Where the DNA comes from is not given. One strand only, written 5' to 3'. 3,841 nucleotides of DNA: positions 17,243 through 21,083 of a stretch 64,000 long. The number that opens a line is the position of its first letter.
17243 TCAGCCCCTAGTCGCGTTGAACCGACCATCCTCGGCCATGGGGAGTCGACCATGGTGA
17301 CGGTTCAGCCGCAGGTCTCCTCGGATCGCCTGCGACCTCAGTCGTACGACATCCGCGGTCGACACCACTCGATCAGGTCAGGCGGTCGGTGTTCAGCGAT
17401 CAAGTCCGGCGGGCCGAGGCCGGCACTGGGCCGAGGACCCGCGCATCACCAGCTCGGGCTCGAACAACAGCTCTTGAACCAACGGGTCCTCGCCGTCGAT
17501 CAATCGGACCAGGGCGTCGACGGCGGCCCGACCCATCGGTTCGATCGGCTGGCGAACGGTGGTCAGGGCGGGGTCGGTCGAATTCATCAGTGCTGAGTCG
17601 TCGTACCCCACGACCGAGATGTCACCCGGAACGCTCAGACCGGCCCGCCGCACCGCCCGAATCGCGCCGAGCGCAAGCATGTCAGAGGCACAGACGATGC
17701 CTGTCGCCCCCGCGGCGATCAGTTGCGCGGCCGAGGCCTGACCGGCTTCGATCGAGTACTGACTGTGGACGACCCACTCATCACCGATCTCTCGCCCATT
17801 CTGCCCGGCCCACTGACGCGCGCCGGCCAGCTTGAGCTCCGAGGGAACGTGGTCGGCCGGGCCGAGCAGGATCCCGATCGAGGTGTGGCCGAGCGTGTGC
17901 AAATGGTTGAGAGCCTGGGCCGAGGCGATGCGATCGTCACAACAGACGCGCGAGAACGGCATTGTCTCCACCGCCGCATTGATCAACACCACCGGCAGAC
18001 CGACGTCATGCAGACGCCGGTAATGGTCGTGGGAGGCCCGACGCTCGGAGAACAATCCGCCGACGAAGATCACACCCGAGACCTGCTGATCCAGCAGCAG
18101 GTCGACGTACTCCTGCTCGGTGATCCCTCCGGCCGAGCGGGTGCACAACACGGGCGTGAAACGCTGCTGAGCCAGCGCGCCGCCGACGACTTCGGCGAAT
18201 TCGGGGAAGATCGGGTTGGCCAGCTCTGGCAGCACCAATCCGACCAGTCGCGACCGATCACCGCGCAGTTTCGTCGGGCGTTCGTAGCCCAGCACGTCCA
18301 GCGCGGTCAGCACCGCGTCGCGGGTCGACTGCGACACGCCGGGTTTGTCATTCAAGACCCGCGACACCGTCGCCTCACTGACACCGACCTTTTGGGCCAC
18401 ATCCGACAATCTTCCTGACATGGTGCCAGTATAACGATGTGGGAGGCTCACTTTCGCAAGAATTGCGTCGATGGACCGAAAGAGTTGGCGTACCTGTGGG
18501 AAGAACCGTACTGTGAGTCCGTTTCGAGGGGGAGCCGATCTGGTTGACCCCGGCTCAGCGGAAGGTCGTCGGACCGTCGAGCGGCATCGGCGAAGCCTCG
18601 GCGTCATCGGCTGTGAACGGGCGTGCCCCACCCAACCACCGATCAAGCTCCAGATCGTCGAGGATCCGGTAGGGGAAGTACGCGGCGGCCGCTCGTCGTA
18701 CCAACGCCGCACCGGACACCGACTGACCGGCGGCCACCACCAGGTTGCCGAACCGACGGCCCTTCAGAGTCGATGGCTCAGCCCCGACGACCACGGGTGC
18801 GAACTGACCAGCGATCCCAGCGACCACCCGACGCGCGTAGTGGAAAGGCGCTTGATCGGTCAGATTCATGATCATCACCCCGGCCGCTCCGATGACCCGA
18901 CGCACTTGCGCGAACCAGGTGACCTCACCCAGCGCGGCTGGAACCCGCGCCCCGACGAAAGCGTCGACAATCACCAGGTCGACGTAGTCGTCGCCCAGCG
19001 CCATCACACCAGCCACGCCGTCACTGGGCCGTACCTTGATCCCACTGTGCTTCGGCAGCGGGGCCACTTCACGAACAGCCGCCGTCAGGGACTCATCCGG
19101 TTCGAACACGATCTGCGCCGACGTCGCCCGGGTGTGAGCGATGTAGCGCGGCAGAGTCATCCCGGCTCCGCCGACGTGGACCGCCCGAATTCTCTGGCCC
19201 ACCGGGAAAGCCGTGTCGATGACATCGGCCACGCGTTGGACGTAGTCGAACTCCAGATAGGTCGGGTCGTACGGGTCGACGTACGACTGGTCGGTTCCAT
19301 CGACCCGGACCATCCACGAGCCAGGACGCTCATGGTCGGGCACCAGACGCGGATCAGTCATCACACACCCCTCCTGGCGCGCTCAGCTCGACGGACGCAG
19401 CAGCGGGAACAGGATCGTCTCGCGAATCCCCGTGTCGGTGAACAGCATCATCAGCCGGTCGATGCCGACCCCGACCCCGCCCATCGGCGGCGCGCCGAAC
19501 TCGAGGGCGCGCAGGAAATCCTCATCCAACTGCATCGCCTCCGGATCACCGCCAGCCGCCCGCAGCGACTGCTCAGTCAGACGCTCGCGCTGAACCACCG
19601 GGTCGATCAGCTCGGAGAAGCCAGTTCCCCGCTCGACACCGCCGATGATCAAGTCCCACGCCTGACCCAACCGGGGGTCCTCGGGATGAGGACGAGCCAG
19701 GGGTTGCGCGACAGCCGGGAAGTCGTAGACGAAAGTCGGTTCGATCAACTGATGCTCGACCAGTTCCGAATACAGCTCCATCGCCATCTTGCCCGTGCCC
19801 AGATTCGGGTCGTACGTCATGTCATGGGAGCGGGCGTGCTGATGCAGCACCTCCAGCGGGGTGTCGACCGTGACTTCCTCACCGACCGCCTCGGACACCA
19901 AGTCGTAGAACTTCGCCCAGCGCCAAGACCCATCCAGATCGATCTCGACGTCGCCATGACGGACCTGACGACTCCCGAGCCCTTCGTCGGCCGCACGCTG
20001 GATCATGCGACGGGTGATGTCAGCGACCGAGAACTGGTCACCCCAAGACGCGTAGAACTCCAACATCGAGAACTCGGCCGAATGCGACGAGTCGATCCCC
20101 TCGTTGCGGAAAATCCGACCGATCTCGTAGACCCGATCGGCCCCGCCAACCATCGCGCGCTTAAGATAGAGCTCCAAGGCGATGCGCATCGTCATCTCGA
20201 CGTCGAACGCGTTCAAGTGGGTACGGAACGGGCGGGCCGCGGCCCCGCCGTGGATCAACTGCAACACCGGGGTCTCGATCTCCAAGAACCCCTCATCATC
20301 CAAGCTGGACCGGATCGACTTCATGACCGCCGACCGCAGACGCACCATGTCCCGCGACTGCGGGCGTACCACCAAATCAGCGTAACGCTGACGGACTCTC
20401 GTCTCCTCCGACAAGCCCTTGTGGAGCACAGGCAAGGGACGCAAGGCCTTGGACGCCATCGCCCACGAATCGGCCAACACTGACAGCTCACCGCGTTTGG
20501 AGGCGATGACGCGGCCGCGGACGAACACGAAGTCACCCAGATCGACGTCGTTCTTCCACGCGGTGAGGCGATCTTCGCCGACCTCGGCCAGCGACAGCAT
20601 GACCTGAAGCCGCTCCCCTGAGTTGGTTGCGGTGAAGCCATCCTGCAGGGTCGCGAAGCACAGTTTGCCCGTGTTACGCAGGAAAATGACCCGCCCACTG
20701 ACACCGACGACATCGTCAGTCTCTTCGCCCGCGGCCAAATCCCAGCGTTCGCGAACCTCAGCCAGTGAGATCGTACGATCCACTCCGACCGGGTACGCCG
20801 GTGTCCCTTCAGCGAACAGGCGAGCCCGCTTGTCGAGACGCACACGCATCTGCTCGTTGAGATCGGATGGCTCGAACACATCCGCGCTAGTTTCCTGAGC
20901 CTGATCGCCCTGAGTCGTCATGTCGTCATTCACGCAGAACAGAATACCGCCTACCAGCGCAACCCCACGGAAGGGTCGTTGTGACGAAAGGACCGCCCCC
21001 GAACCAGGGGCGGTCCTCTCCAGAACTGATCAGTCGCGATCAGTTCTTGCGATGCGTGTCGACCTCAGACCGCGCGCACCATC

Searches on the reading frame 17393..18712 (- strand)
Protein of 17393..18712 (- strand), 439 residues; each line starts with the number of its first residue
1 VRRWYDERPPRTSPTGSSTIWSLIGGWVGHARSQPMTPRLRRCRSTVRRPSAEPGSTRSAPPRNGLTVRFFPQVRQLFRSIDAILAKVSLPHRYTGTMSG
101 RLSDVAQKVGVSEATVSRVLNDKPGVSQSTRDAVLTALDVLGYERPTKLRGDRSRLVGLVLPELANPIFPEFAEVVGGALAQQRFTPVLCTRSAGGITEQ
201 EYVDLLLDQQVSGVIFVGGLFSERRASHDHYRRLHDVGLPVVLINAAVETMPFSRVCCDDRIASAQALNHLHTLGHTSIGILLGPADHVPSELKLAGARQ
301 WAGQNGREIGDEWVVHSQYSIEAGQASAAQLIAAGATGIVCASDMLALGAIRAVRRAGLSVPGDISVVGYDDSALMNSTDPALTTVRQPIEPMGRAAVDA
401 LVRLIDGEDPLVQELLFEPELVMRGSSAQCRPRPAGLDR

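Call 72: search_protein_families(library=pfam, proteins=[window:17393-18712:-], max_evalue=0.00001)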
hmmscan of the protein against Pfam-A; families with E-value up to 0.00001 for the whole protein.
window:17393-18712:- (439 aa): 4 families
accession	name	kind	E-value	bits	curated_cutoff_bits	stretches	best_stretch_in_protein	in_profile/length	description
PF13377.12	Peripla_BP_3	-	1.9e-34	119.6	26.5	1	269-427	2-167/167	Periplasmic binding protein-like domain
PF00532.27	Peripla_BP_1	-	8.3e-19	68.6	22.2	1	157-408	4-266/281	Periplasmic binding proteins and sugar binding domain of LacI family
PF00356.27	LacI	-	1.1e-14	54.4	27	1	102-144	2-44/46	Bacterial regulatory proteins, lacI family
PF13407.12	Peripla_BP_4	-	1.9e-11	44.5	35.1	1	158-408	2-257/258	Periplasmic binding protein domain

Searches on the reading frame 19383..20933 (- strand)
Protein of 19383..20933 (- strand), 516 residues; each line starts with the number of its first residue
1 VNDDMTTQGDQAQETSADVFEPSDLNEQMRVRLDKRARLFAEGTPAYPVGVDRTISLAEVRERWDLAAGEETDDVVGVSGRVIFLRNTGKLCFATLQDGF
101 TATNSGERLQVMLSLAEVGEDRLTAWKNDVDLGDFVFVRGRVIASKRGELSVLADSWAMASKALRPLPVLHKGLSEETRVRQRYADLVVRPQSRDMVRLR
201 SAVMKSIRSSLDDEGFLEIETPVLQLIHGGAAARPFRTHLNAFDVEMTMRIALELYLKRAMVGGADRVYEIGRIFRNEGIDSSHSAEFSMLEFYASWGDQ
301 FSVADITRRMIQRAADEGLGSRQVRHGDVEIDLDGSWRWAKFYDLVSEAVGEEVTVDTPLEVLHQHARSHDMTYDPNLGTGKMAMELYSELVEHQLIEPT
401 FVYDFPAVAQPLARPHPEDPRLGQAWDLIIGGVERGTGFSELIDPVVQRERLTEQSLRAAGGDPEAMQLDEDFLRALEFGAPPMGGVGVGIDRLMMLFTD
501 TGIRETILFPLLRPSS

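Call 72: search_protein_families(library=pfam, proteins=[window:19383-20933:-], max_evalue=0.00001)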
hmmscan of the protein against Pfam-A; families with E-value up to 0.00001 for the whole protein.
window:19383-20933:- (516 aa): 2 families
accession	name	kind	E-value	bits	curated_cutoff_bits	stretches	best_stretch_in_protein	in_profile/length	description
PF00152.25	tRNA-synt_2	-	1.7e-75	254.4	25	1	175-511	1-306/308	tRNA synthetases class II (D, K and N)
PF01336.31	tRNA_anti-codon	-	9.4e-10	38.7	27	1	78-157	3-72/75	OB-fold nucleic acid binding domain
